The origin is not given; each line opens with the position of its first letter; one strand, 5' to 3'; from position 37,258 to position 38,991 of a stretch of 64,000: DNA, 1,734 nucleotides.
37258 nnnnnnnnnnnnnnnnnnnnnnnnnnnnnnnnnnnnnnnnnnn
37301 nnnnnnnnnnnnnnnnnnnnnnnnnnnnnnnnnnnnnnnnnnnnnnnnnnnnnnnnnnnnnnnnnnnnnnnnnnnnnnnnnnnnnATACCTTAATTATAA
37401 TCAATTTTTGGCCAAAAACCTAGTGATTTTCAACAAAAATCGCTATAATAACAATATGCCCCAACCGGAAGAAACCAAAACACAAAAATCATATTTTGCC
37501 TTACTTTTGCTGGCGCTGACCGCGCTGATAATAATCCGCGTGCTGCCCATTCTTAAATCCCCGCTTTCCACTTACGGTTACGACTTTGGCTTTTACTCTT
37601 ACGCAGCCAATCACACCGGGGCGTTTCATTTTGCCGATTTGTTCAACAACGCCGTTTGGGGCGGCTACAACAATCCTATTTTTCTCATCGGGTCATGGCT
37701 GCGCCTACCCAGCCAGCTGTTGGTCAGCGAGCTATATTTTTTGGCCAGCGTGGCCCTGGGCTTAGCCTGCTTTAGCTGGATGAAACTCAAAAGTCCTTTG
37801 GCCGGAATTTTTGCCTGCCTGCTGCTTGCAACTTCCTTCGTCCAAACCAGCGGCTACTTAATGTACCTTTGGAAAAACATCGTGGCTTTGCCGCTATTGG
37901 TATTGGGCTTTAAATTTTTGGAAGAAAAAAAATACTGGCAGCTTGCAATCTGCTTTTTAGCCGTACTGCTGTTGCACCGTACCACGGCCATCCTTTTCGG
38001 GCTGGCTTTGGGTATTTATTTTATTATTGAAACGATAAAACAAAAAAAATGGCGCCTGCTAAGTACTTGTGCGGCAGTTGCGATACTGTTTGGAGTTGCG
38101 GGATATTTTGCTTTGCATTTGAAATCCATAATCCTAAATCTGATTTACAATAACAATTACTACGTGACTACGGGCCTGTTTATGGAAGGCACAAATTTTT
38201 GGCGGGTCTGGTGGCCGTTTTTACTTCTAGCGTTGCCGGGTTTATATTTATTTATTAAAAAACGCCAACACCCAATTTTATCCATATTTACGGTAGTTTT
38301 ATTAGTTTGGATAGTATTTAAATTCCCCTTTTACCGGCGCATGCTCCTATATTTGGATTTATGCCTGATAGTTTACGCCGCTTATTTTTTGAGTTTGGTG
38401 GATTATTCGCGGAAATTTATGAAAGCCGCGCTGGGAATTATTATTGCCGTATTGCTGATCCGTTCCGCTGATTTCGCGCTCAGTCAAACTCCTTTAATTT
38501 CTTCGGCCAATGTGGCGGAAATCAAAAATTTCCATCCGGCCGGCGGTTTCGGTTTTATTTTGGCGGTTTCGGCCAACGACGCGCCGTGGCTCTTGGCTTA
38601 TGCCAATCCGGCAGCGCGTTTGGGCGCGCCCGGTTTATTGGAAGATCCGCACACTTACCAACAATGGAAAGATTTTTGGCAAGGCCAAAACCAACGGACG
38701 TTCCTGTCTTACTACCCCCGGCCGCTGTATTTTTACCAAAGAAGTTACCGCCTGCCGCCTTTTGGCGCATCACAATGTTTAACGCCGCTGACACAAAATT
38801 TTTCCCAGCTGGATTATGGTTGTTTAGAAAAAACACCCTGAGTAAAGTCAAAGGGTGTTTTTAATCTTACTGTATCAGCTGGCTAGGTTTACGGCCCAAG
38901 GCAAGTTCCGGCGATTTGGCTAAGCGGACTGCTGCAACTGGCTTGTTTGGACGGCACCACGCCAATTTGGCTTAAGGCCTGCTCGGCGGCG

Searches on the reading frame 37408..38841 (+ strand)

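Call 19: search_protein_families(library=pfam, proteins=[window:37408-38841:+], max_evalue=0.001)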
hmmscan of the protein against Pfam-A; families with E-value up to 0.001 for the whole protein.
window:37408-38841:+ (477 aa): 1 family
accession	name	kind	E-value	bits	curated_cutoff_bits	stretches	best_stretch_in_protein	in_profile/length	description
PF14897.12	EpsG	-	5e-07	29.6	30.1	1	111-350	70-309/326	EpsG family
